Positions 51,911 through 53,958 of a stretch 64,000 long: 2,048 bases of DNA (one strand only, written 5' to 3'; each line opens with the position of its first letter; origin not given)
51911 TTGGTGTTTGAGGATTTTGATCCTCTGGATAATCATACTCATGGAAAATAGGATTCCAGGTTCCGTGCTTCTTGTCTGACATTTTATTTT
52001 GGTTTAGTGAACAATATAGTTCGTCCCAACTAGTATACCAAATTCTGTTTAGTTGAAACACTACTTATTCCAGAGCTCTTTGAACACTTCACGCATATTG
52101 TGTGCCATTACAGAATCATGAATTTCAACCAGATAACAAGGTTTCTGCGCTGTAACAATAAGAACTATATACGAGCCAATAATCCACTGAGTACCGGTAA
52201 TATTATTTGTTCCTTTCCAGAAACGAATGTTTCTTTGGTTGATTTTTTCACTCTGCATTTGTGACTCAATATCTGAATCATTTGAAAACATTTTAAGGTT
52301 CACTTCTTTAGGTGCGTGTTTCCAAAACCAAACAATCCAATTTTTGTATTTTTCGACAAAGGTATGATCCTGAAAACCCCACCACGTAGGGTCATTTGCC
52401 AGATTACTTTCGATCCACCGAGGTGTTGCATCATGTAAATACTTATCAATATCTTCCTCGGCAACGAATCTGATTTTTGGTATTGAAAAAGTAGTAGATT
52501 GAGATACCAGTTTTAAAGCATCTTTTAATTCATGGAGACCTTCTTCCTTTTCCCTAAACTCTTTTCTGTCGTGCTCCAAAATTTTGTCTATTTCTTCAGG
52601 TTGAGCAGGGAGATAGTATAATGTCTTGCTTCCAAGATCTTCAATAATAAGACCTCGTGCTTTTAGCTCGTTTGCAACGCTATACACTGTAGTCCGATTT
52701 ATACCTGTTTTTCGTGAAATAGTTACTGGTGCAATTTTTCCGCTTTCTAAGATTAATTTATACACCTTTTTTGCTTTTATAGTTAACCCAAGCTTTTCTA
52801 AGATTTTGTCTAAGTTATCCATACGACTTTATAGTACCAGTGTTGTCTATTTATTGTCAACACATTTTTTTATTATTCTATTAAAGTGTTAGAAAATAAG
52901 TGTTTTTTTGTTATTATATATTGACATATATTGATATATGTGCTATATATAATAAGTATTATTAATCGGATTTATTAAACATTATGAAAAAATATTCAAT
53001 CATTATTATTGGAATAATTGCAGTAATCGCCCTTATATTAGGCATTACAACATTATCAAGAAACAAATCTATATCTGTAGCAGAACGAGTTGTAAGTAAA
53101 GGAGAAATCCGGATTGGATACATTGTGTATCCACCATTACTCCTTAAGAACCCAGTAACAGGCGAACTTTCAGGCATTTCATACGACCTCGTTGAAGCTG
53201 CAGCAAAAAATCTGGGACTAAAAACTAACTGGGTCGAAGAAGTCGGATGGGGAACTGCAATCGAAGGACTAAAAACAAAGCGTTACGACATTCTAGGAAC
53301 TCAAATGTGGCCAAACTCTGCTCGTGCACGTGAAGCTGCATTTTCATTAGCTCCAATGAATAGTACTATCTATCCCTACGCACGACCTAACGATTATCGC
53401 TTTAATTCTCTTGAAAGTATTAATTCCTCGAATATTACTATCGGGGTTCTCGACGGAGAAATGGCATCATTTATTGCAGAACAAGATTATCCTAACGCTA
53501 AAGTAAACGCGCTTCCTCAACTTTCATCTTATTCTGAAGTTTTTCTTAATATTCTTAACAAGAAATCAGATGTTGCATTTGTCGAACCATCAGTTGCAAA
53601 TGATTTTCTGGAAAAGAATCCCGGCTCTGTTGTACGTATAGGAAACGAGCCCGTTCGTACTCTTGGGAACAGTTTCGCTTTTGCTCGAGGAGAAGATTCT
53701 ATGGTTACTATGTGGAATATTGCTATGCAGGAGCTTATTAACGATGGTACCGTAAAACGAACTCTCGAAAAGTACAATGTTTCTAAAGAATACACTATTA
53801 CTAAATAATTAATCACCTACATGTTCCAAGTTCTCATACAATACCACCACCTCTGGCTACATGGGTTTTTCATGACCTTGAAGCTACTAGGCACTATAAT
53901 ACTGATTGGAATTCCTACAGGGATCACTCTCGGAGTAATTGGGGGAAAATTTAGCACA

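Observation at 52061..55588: ABC-transporter ATPase carries a C-terminal domain homologous to the C-terminal domain of the adjacent divergent TrmB-like regulator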

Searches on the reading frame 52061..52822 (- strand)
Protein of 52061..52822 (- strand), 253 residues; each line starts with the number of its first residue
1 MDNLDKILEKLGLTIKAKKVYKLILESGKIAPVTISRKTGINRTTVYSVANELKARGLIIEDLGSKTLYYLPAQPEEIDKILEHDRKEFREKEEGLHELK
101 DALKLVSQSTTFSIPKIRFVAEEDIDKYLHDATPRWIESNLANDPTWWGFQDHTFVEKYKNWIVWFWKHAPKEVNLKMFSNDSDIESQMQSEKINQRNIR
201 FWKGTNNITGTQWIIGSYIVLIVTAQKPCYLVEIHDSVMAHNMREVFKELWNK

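Call 5: search_protein_families(library=pfam, proteins=[window:52061-52822:-], max_evalue=1)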
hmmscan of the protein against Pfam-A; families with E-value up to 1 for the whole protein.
window:52061-52822:- (253 aa): 8 families
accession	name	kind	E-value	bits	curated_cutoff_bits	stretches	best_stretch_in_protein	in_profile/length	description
PF01978.25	TrmB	-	1.1e-10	41.7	25.6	1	8-70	1-63/68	Sugar-specific transcriptional regulator TrmB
PF13412.12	HTH_24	-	0.0028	17.6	21.9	1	16-59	4-47/48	Winged helix-turn-helix DNA-binding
PF12802.13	MarR_2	-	0.0053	17.3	27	1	26-59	16-50/61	MarR family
PF08279.18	HTH_11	-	0.0094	16.3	25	1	19-61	4-47/55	HTH domain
PF13730.12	HTH_36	-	0.019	15.2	25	1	34-59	30-55/55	Helix-turn-helix domain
PF13630.11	SdpI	-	0.04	14.5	28.2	1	198-229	18-45/71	SdpI/YfhL protein family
PF09339.16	HTH_IclR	-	0.045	14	22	1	34-59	23-48/52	IclR helix-turn-helix domain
PF02082.26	Rrf2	-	0.096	13.3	30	1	33-78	27-72/132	Iron-dependent Transcriptional regulator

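Call 7: search_protein_families(library=ncbifam, proteins=[window:52061-52822:-], max_evalue=1)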
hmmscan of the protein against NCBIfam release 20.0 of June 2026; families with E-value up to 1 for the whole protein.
window:52061-52822:- (253 aa): 5 families
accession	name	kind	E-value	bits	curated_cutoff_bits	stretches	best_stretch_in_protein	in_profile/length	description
NF047390.1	TransRegTrmBL1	equivalog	0.0001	21.4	650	1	6-108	8-103/341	HTH-type sugar sensing transcriptional regulator TrmBL1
NF053777.1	Saro0803TransReg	equivalog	0.00043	20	200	1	9-61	31-83/140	Saro_0803 family transcriptional regulator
NF040851.1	tran_reg_TrmB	equivalog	0.011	14.9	600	1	4-69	7-72/338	HTH-type sugar-sensing transcriptional regulator TrmB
NF047392.1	TransRegTrmBHalo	equivalog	0.017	14.2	500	1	2-78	7-82/349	HTH-type sugar sensing transcriptional regulator TrmB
TIGR01884.1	cas_HTH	subfamily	0.018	14.4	60.2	1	12-61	139-188/202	CRISPR-associated CARF protein Csa3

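Call 10: find_homologous_proteins(query=window:52064-52822:-, max_evalue=0.001)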
Query window:52064-52822:- (253 aa): 733 proteins with E <= 0.001 among 1204 candidates; the best 120 are listed.
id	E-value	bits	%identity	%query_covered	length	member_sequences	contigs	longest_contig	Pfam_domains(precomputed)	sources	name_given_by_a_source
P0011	2.8e-167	573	100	100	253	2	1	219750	PF01978.26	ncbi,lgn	ncbi:MAG: helix-turn-helix domain-containing protein [bacterium]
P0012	2.8e-140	484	83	100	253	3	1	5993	PF01978.26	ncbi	-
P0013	9.7e-139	479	81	100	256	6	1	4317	PF01978.26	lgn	-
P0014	6.4e-136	470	81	100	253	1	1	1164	PF01978.26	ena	-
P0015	7.1e-136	470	80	100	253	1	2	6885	PF01978.26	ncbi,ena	-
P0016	4.2e-133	461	79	100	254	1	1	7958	PF01978.26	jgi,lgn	-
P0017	1.4e-126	439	75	100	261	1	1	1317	PF01978.26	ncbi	-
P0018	2.2e-118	412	72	99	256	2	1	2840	PF01978.26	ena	-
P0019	3.5e-117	409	69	99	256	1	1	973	PF01978.26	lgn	-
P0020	1.8e-116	406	69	98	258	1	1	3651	PF01978.26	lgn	-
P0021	2.0e-116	406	69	99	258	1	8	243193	PF01978.26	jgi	jgi:sugar-specific transcriptional regulator TrmB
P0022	1.0e-114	400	68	98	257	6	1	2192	PF01978.26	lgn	-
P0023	1.0e-114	400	69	99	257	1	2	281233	PF01978.26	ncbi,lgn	-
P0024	1.6e-113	397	68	99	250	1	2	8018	PF01978.26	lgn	-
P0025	2.2e-112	393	67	99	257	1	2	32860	PF01978.26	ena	-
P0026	2.6e-111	389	67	99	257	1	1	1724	PF01978.26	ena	-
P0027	6.1e-111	388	67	100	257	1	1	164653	PF01978.26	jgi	jgi:hypothetical protein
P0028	1.1e-110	387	66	99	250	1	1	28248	PF08279.19,PF01978.26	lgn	-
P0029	3.7e-108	379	66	99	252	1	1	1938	PF01978.26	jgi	jgi:predicted transcriptional regulator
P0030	3.8e-107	376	65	98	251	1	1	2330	PF01978.26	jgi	jgi:predicted transcriptional regulator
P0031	5.2e-107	375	65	98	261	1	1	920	PF01978.26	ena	-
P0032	3.3e-104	366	62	98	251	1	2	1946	PF01978.26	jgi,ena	-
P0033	9.1e-104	365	61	100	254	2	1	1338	PF01978.26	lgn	-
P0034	1.2e-103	364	63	99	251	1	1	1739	PF01978.26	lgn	-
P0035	1.7e-103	364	64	96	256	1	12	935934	PF01978.26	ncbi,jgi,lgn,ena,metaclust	jgi:sugar-specific transcriptional regulator TrmB|metaclust:\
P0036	3.1e-103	363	62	99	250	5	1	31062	PF01978.26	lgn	-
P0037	1.4e-102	361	62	98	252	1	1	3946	PF01978.26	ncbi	-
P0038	4.6e-102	359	64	99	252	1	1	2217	PF01978.26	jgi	jgi:sugar-specific transcriptional regulator TrmB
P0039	5.8e-102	359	62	98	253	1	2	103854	PF01978.26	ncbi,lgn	-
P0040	1.8e-101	357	63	98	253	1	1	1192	PF08279.19,PF01978.26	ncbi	-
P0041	2.9e-101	356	62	98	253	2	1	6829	PF01978.26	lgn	-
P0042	4.2e-101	356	63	98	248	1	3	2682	PF08279.19,PF01978.26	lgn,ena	-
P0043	5.7e-101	355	62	99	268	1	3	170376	PF01978.26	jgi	jgi:sugar-specific transcriptional regulator TrmB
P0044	1.4e-100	354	62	98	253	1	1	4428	PF01978.26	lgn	-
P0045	1.8e-100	354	60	99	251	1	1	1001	PF01978.26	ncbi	-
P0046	4.5e-100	352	62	98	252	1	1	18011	PF01978.26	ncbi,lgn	-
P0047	4.6e-100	352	62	98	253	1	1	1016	PF01978.26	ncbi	-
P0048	1.0e-99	351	58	98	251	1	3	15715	PF01978.26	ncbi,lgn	-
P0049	2.2e-99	350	61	99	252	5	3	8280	PF01978.26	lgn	-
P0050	3.2e-99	350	60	99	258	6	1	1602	PF01978.26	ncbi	-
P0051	1.5e-98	347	60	99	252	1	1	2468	PF01978.26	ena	-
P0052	1.8e-98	347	60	98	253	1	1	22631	PF01978.26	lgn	-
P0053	2.4e-98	347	60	98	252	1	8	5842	PF01978.26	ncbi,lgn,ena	-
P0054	3.4e-98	346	58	99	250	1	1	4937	PF01978.26,PF03965.23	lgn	-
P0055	3.8e-98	346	59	99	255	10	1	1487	PF01978.26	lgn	-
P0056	3.9e-98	346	60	98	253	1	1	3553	PF01978.26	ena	-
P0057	6.5e-98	345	60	98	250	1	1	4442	PF01978.26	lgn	-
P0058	7.1e-98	345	60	99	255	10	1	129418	PF01978.26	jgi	jgi:sugar-specific transcriptional regulator TrmB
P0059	8.7e-98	345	60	98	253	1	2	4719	PF01978.26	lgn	-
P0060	9.9e-98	345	59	99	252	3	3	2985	PF01978.26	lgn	-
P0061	1.0e-97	345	59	98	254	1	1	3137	PF01978.26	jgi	jgi:sugar-specific transcriptional regulator TrmB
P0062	1.1e-97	345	60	99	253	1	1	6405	PF01978.26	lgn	-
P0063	1.2e-97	344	61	98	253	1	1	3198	PF01978.26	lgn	-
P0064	4.4e-97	343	60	98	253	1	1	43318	PF01978.26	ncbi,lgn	-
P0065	4.5e-97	343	58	99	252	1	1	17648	PF01978.26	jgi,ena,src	-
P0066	9.8e-97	342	60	98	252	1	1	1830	PF01978.26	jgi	jgi:sugar-specific transcriptional regulator TrmB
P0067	1.0e-96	341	59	100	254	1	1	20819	PF01978.26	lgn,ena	-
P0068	1.2e-96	341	59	99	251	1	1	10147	PF01978.26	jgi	jgi:predicted transcriptional regulator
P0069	1.3e-96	341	58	99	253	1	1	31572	PF01978.26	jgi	-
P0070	2.0e-96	341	58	98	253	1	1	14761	PF01978.26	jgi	jgi:sugar-specific transcriptional regulator TrmB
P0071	2.6e-96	340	59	98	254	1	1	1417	PF01978.26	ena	-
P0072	2.7e-96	340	58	99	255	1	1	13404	PF01978.26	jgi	jgi:sugar-specific transcriptional regulator TrmB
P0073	3.8e-96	340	57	99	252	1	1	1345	PF01978.26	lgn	-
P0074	6.6e-96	339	58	99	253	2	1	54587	PF01978.26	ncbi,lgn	-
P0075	1.3e-95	338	58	98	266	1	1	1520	PF01978.26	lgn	-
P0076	1.5e-95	338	61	99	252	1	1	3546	PF01978.26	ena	-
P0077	3.0e-95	337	58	99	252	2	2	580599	PF01978.26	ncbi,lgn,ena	ncbi:MAG: helix-turn-helix domain-containing protein [bacterium]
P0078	3.2e-95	337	58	99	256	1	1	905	PF01978.26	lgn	-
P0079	4.2e-95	336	57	98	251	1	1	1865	PF01978.26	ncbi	-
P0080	5.1e-95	336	59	99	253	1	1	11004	PF01978.26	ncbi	-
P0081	5.1e-95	336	58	99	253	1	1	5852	PF01978.26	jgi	jgi:sugar-specific transcriptional regulator TrmB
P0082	5.9e-95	336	59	100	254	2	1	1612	PF01978.26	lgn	-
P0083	9.0e-95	335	58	98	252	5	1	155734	PF01978.26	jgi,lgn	jgi:sugar-specific transcriptional regulator TrmB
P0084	9.0e-95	335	55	99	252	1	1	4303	PF01978.26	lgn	-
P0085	1.1e-94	335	57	99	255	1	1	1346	PF01978.26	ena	-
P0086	1.6e-94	334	58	99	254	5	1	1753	PF01978.26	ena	-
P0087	1.6e-94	334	59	98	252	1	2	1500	PF01978.26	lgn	-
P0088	1.7e-94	334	59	99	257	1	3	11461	PF01978.26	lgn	-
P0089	2.9e-94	333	57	98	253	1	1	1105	PF01978.26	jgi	-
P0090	4.1e-94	333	59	98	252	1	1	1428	PF01978.26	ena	-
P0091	5.3e-94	333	59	99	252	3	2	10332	PF01978.26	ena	-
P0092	7.7e-94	332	57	98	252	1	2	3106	PF01978.26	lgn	-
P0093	1.0e-93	332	59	99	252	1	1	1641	PF01978.26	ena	-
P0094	1.1e-93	332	59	99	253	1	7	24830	PF01978.26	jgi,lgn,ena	-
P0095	4.4e-93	330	56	99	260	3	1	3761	PF01978.26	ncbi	-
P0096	4.5e-93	330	58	98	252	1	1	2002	PF01978.26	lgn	-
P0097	6.7e-93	329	59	98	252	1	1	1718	PF01978.26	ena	-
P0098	1.4e-92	328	57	99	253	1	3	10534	PF01978.26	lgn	-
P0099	1.7e-92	328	57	98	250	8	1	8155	PF01978.26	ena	-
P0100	3.4e-92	327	57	99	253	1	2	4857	PF01978.26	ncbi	-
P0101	4.8e-92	326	57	99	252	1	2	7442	PF01978.26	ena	-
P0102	7.8e-92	325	58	98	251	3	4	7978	PF01978.26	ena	-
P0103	3.6e-91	323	57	100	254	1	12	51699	PF01978.26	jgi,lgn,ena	-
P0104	3.8e-91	323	55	99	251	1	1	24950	PF01978.26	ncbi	-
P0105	4.5e-91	323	57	98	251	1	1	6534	PF01978.26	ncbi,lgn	-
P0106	4.6e-91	323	57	99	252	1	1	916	PF01978.26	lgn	-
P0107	5.5e-91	323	57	99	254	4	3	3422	PF01978.26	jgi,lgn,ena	-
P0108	5.9e-91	323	57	100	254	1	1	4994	PF01978.26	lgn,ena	-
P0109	1.5e-90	321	57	98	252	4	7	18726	PF01978.26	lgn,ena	-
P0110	2.7e-90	320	55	99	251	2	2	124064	PF01978.26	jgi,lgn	-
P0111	2.7e-90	320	56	99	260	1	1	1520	PF01978.26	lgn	-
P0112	3.8e-90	320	57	99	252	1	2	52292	PF01978.26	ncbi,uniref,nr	ncbi:hypothetical protein A3A05_02325 [Candidatus Nomurabacteria bacterium RIFCSPLOWO2_01_FULL_41_12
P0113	4.4e-90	320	54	100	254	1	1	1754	PF01978.26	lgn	-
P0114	8.3e-90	319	55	99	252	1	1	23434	PF01978.26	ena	-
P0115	1.5e-89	318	56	100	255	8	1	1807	PF01978.26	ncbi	-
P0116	1.6e-89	318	56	98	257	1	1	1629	PF01978.26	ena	-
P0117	2.9e-89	317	56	99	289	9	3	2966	PF01978.26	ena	-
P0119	6.3e-89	316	56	98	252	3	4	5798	PF01978.26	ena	-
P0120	1.0e-88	315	55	100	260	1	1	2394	PF01978.26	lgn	-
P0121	1.2e-88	315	56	98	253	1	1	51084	PF01978.26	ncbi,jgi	ncbi:MAG: hypothetical protein RL641_913 [Candidatus Parcubacteria bacterium]|jgi:sugar-specific tra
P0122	1.3e-88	315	56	99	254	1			PF01978.26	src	-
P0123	2.0e-88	314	57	97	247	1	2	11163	PF01978.26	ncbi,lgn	-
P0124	5.2e-88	313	55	99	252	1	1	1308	PF01978.26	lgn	-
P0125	5.4e-88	313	56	98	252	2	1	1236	PF01978.26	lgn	-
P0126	7.2e-88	312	53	98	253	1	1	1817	PF01978.26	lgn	-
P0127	1.0e-87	312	56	94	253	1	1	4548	PF01978.26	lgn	-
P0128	1.2e-87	312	55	99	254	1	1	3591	PF01978.26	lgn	-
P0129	1.3e-87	312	54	98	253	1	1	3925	PF01978.26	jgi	jgi:hypothetical protein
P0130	1.6e-87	311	54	99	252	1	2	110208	PF01978.26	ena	-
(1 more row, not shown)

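Call 22: predict_structure(alignment_id=A2)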
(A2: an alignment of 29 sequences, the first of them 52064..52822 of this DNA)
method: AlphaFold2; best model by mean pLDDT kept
length: 253 residues; sequences in the alignment: 29
mean_pLDDT: 89.3   pTM: 0.56
mean pLDDT of the five models: 89.3, 89.0, 87.4, 86.6, 85.2
residues with pLDDT >= 90: 172; 70-90: 65; 50-70: 9; < 50: 7
segments of 3 or more residues with pLDDT < 50: 107-113
pLDDT, mean of each block of 10 residues (from residue 1): 83 92 93 94 93 92 83 88 85 83 60 70 95 93 94 95 95 95 91 93 91 96 90 93 95 93
secondary structure, 60 per line:
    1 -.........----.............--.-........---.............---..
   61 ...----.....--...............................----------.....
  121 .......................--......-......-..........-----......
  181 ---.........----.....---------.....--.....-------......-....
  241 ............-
elements in order: H2-10 H15-27 H32-39 H43-55 E59-63 E68-72 H75-105 E116-121 H122-143 E146-151 H153-158 H160-169 E175-180 H184-192 E197-201 E211-215 E218-222 E230-235 H237-252

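Call 54: find_encoding_contigs(protein=P0035, flank=4000, max_places=3)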
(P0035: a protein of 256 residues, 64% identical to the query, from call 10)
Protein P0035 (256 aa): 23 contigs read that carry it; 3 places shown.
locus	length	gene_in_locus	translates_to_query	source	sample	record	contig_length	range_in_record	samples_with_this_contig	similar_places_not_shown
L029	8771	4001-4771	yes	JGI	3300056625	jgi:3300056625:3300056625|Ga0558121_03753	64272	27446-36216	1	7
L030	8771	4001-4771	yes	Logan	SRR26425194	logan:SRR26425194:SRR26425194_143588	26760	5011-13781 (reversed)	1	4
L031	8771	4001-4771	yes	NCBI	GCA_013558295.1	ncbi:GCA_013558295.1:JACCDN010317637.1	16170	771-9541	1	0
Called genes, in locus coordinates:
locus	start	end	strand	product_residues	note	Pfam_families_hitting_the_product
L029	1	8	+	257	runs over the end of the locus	PF00121:TIM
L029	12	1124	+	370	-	PF00162:PGK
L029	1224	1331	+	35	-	-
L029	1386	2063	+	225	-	-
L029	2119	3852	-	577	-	-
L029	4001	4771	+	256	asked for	PF01978:TrmB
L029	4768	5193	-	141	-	PF11969:DcpS_C, PF01230:HIT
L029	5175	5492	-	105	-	-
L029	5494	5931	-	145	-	PF00583:Acetyltransf_1, PF09390:DUF1999 (weak), PF13673:Acetyltransf_10, PF13508:Acetyltransf_7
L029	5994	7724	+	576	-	PF01368:DHH, PF02272:DHHA1, PF17768:RecJ_OB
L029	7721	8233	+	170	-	PF05168:HEPN (faint)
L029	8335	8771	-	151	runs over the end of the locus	-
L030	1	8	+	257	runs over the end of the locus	PF00121:TIM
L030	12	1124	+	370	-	PF00162:PGK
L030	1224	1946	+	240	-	-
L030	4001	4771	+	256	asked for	PF01978:TrmB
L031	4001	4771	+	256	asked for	PF01978:TrmB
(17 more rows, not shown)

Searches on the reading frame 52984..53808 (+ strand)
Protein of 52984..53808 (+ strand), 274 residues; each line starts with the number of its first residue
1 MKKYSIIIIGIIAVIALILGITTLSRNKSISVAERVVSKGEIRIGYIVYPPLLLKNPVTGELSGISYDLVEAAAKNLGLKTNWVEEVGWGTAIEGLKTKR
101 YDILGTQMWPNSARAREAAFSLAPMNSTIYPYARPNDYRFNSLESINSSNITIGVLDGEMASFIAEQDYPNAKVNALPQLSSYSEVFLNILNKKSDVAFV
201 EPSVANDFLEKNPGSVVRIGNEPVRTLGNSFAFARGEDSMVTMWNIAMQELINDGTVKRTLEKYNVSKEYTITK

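Call 5: search_protein_families(library=pfam, proteins=[window:52984-53808:+], max_evalue=1)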
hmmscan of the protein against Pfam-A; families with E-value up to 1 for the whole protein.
window:52984-53808:+ (274 aa): 2 families
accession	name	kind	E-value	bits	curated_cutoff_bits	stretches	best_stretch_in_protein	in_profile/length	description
PF00497.25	SBP_bac_3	-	4.8e-18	65.6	26.4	1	49-264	9-129/132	Bacterial extracellular solute-binding proteins, family 3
PF12704.14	MacB_PCD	-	0.016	15.9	27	0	7-92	8-79/207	MacB-like periplasmic core domain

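Call 57: search_protein_families(library=ncbifam, proteins=[window:52984-53808:+], max_evalue=0.001)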
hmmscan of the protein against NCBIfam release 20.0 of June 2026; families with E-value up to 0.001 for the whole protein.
window:52984-53808:+ (274 aa): 8 families
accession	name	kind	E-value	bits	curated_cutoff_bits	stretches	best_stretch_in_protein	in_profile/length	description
TIGR02995.1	ectoine_ehuB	equivalog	9.6e-15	54.6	190.9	1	12-273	7-268/275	ectoine/hydroxyectoine ABC transporter substrate-binding protein EhuB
TIGR01096.1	3A0103s03R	subfamily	4.4e-13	49.3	256.35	1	38-264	22-249/250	lysine/arginine/ornithine ABC transporter substrate-binding protein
NF008426.0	PRK11260.1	equivalog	2.1e-11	43.6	312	1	12-264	12-259/266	cystine ABC transporter substrate-binding protein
NF008112.0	PRK10859.1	equivalog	1.6e-07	30.1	354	1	5-160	7-161/483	membrane-bound lytic murein transglycosylase MltF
NF041765.1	ArtJ_Ecoli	equivalog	1.8e-06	27.7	510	1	48-262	30-238/243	arginine ABC transporter substrate-binding protein ArtJ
NF007029.0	PRK09495.1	equivalog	3e-05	23.9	303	1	62-264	46-242/248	glutamine ABC transporter substrate-binding protein GlnH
NF011583.0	PRK15007.1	subfamily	0.00032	20.1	358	1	49-264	31-240/243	arginine ABC transporter substrate-binding protein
NF011586.0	PRK15010.1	equivalog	0.0005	19.7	440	1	40-264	26-252/260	lysine/arginine/ornithine ABC transporter substrate-binding protein ArgT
